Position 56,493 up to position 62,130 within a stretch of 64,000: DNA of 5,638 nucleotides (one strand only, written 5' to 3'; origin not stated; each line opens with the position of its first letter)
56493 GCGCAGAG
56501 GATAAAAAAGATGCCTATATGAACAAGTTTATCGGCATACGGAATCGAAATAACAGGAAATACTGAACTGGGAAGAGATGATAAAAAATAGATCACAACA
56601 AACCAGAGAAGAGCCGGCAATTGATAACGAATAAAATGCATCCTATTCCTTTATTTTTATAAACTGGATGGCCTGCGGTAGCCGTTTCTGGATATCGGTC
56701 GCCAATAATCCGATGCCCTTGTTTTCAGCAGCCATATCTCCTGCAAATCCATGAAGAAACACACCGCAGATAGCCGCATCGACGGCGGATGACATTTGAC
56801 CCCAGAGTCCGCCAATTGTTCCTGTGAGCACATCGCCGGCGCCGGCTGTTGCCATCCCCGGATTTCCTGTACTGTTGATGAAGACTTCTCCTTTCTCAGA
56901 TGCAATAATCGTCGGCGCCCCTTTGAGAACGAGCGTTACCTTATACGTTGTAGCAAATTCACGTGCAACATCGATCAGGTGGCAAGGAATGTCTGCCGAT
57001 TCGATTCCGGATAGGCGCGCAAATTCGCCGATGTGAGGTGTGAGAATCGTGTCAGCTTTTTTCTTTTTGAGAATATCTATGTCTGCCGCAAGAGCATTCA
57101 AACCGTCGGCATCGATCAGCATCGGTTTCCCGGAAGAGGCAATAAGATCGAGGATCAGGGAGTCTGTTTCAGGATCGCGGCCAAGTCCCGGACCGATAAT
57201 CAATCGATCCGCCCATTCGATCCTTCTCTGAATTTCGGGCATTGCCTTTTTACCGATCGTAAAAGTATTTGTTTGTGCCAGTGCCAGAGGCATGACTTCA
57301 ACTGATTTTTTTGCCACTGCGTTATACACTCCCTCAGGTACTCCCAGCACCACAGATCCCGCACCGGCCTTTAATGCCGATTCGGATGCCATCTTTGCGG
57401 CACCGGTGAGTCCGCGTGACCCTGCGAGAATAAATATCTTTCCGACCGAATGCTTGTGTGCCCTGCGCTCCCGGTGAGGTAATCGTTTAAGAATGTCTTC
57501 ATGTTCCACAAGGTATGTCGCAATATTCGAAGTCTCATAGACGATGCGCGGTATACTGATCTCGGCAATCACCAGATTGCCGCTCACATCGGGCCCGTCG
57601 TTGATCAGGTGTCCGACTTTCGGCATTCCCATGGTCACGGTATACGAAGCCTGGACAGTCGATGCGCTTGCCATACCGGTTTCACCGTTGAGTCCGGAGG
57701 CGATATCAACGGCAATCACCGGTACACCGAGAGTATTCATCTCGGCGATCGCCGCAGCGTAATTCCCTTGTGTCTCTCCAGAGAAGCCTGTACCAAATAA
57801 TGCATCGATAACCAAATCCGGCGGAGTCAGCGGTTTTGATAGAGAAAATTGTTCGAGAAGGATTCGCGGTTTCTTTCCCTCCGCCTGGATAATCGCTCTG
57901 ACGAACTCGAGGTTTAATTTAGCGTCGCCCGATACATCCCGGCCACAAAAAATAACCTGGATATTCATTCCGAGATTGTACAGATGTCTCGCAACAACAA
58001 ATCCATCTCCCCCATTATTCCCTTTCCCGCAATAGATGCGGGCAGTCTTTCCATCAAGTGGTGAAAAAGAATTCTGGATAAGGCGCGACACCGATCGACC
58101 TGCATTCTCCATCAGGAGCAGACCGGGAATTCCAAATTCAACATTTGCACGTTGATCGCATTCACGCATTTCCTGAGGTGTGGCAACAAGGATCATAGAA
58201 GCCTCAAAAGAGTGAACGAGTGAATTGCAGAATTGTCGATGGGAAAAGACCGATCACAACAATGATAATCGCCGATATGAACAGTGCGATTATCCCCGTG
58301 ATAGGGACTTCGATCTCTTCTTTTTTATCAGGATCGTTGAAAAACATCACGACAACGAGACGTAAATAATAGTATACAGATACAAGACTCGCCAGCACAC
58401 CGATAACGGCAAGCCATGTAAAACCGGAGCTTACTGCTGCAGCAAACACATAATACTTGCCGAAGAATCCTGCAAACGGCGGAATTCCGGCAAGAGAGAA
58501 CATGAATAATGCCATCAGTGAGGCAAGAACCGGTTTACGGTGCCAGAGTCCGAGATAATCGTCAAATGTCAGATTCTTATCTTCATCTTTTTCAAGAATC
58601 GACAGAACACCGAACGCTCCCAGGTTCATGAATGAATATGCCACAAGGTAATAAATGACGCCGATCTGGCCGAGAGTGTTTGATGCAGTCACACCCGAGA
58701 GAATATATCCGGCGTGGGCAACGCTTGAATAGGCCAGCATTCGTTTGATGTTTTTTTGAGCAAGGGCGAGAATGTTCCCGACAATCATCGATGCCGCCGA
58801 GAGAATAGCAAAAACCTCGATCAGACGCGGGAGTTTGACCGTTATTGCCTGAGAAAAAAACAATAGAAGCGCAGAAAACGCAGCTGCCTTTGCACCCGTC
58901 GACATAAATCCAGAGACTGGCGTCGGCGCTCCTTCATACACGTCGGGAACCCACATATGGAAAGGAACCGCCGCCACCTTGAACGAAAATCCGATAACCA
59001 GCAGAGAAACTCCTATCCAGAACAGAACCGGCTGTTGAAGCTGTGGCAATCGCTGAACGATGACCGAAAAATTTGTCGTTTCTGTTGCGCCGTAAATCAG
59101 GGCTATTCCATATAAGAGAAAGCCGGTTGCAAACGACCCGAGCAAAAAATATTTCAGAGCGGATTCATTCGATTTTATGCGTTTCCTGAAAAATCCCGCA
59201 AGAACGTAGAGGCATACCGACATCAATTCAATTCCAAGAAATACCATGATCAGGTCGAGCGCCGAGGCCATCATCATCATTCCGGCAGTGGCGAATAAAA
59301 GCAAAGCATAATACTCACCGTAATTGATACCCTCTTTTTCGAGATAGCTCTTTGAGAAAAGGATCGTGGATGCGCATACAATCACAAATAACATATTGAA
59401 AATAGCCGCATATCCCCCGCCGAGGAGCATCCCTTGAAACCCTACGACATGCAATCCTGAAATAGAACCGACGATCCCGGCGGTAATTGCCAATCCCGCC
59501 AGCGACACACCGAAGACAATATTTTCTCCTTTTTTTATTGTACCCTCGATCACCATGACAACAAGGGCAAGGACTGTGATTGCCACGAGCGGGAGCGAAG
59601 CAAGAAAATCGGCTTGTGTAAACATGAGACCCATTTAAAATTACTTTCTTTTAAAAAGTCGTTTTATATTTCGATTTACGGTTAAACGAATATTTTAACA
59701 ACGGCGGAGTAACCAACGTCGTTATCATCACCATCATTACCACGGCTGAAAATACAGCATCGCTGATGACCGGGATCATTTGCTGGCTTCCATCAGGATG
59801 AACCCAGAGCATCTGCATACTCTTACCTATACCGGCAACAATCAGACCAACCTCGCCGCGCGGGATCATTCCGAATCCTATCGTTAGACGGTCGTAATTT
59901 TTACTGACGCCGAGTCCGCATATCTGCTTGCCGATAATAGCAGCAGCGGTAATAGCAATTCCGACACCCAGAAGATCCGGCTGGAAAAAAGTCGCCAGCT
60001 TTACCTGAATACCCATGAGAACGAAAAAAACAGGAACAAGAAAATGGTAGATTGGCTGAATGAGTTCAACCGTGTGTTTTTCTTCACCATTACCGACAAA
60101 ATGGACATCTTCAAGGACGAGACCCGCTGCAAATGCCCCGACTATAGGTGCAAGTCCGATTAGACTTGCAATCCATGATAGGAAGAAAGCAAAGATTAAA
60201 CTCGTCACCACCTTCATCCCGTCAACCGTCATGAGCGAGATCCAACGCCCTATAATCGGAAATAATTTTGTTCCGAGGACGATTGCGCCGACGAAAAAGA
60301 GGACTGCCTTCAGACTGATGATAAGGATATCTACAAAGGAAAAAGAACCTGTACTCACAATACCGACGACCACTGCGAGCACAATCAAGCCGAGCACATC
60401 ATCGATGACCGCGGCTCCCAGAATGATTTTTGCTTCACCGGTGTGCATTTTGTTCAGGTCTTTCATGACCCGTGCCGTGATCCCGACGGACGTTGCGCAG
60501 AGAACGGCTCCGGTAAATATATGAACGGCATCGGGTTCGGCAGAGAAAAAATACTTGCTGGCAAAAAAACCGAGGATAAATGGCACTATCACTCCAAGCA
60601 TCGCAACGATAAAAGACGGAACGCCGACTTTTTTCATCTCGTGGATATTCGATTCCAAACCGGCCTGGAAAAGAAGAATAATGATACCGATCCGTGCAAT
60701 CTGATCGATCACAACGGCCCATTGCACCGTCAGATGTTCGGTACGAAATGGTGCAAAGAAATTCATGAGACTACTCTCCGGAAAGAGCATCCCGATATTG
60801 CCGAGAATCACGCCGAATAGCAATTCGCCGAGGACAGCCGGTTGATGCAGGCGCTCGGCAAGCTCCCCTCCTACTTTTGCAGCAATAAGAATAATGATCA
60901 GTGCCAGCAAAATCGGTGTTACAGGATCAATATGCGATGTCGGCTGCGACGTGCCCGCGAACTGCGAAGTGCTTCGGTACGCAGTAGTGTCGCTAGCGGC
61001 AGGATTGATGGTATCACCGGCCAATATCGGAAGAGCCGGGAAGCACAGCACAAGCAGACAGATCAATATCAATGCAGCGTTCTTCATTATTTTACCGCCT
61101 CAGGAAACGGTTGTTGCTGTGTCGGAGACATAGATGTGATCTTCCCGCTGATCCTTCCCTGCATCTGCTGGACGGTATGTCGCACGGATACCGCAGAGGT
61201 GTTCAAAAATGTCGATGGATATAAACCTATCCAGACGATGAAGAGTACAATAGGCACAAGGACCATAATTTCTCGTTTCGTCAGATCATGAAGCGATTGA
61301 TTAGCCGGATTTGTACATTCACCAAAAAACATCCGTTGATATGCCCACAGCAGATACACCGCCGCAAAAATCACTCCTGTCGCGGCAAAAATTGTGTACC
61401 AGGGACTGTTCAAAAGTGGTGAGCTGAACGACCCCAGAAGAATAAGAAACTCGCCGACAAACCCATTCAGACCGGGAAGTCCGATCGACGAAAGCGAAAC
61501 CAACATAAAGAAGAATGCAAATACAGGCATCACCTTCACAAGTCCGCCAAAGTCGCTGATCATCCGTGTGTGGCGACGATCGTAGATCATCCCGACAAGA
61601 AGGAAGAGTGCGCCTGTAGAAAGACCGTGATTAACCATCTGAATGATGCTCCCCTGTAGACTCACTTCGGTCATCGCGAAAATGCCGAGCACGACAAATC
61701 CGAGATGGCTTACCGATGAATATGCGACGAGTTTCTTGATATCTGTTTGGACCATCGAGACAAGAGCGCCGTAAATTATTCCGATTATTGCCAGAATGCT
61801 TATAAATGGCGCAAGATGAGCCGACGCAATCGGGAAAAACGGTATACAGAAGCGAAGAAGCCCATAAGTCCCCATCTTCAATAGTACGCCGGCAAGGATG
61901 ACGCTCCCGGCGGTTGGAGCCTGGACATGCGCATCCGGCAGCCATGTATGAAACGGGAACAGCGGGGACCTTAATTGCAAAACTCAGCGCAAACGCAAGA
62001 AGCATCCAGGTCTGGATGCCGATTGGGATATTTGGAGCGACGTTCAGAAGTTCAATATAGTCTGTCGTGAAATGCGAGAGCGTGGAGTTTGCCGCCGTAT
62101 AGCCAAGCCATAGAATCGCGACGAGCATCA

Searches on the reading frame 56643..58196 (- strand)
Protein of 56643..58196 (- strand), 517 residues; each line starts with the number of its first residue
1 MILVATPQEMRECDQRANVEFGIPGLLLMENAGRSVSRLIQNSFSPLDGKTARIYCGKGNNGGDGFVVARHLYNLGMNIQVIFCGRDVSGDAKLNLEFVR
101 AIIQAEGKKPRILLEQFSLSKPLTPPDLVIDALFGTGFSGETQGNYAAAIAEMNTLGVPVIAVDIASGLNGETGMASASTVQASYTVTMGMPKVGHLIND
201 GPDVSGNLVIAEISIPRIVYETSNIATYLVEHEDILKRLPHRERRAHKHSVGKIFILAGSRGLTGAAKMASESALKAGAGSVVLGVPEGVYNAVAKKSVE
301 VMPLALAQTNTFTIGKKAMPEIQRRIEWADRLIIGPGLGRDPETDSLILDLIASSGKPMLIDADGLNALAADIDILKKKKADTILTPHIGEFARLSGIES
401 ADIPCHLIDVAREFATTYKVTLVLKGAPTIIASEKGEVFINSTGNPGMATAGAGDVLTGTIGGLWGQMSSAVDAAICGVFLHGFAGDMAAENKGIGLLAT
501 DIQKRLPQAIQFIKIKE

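Call 27: search_protein_families(library=pfam, proteins=[window:56643-58196:-], max_evalue=0.001)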
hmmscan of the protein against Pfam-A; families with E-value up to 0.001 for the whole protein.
window:56643-58196:- (517 aa): 3 families
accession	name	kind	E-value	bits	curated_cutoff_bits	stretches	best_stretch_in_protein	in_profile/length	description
PF01256.23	Carb_kinase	-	2.9e-60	204.2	27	1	255-507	2-241/242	NAD(P)H-hydrate dehydratase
PF03853.21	YjeF_N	-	2.5e-45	154.9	24.9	1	28-195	4-169/169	YjeF-related protein N-terminus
PF02110.20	HK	-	0.00084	19.2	27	0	389-493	122-227/247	Hydroxyethylthiazole kinase family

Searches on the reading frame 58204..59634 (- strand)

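Call 94: search_protein_families(library=ncbifam, proteins=[window:58204-59634:-], max_evalue=0.001)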
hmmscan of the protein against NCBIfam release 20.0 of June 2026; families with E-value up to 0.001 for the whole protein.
window:58204-59634:- (476 aa): 75 families (the best 25 are shown)
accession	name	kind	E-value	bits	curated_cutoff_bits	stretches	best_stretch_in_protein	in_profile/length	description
TIGR01770.1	NDH_I_N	subfamily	5.5e-134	447.7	332.6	1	11-469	2-472/472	NADH-quinone oxidoreductase subunit NuoN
NF004442.0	PRK05777.1-5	equivalog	1.6e-126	423.1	523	1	4-472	2-474/483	NADH-quinone oxidoreductase subunit NuoN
NF004440.0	PRK05777.1-3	equivalog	4e-123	411.8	519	1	6-470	4-467/477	NADH-quinone oxidoreductase subunit NuoN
NF004441.0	PRK05777.1-4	equivalog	4.2e-119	398.5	477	1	99-473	138-517/524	NADH-quinone oxidoreductase subunit NuoN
NF004446.0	PRK05777.2-4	equivalog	1.9e-99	334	590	1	23-471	26-490/502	NADH-quinone oxidoreductase subunit NuoN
NF004439.0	PRK05777.1-1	equivalog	5.1e-96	322.5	531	1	4-472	2-478/485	NADH-quinone oxidoreductase subunit NuoN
NF002701.0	PRK02504.1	equivalog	6.8e-96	321.8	569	1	18-440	22-443/513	NAD(P)H-quinone oxidoreductase subunit N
NF004444.0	PRK05777.2-2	equivalog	3.3e-94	316.7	496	1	9-470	13-485/496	NADH-quinone oxidoreductase subunit NuoN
NF004445.0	PRK05777.2-3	equivalog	6.9e-80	269.3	408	1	14-474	11-472/475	NADH-quinone oxidoreductase subunit NuoN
NF004443.0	PRK05777.2-1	equivalog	6.4e-77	259.8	626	1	69-471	71-487/506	NADH-quinone oxidoreductase subunit NuoN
NF004447.0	PRK05777.2-5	equivalog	1.7e-61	208.7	547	1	14-470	5-457/458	NADH-quinone oxidoreductase subunit NuoN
NF006241.0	PRK08377.1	equivalog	1.7e-58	198.8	645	1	70-472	74-470/494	NADH dehydrogenase subunit N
NF004448.0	PRK05777.2-6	equivalog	1.3e-56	192.7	869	1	84-439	88-450/492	NADH-quinone oxidoreductase subunit NuoN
NF006419.0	PRK08668.1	equivalog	2.8e-50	171.7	617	1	21-474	16-476/613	NADH dehydrogenase subunit M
TIGR01972.1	NDH_I_M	subfamily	3.3e-50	171.2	263.8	1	80-473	84-476/486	NADH-quinone oxidoreductase subunit M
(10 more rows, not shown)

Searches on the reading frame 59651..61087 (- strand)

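Call 94: search_protein_families(library=ncbifam, proteins=[window:59651-61087:-], max_evalue=0.001)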
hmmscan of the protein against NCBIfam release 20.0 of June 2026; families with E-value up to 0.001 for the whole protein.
window:59651-61087:- (478 aa): 4 families
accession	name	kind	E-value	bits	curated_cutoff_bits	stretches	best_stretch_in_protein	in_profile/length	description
TIGR00932.1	2a37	subfamily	3.8e-45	154.5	238.3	1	67-362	1-274/275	monovalent cation:proton antiporter-2 (CPA2) family protein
NF002973.0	PRK03659.1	equivalog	9.8e-07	27.7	804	1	59-385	6-304/602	glutathione-regulated potassium-efflux system protein KefB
NF045626.1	FeTrans_MagA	equivalog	2.7e-05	23.3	700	1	60-426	8-350/386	iron transporter MagA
NF002924.0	PRK03562.1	equivalog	3.2e-05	22.6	752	1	59-389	6-312/623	glutathione-regulated potassium-efflux system protein KefC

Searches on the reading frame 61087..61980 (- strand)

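Call 94: search_protein_families(library=ncbifam, proteins=[window:61087-61980:-], max_evalue=0.001)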
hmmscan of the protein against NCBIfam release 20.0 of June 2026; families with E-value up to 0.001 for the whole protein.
window:61087-61980:- (297 aa): 76 families (the best 25 are shown)
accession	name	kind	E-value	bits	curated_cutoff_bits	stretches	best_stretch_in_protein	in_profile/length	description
TIGR01972.1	NDH_I_M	subfamily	1.5e-113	380.1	263.8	1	4-273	220-486/486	NADH-quinone oxidoreductase subunit M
NF004499.0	PRK05846.1-3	equivalog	7e-109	364.8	585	1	4-278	223-493/502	NADH-quinone oxidoreductase subunit M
NF004505.0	PRK05846.2-5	equivalog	9.7e-105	351.2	700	1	3-281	219-493/508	NADH-quinone oxidoreductase subunit M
NF004500.0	PRK05846.1-4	equivalog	1.7e-101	340.5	550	1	3-275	241-508/525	NADH-quinone oxidoreductase subunit M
NF004501.0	PRK05846.1-5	subfamily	3.2e-95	319.7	598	1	4-273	222-487/492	NADH-quinone oxidoreductase subunit M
NF004498.0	PRK05846.1-1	equivalog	1.7e-89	300.9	614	1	4-273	234-500/509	NADH-quinone oxidoreductase subunit M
NF004506.0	PRK05846.2-6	equivalog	1.1e-83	282.2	789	1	3-268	227-488/493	NADH-quinone oxidoreductase subunit M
NF009212.0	PRK12561.1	subfamily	2.9e-79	267.2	645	1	4-277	225-503/531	NAD(P)H-quinone oxidoreductase subunit 4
NF004504.0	PRK05846.2-3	equivalog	2.8e-73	247.7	785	1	3-264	231-488/499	NADH-quinone oxidoreductase subunit M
NF002713.0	PRK02546.1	subfamily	2.9e-69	233.9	827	1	4-279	228-508/533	NAD(P)H-quinone oxidoreductase subunit 4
NF005060.0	PRK06473.1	equivalog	3.2e-65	220.8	747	1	3-268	217-480/500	NADH-quinone oxidoreductase subunit M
NF005611.0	PRK07363.1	equivalog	2.8e-56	191.1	764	1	4-274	218-486/501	NADH-quinone oxidoreductase subunit M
NF004502.0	PRK05846.2-1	equivalog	2.1e-54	185.1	791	1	3-256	238-484/500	NADH-quinone oxidoreductase subunit M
NF004503.0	PRK05846.2-2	subfamily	1.3e-51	176.3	720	1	4-260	222-480/490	NADH-quinone oxidoreductase subunit M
NF005086.0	PRK06521.1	equivalog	9.5e-42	143.3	667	1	6-286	225-522/669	hydrogenase 4 subunit B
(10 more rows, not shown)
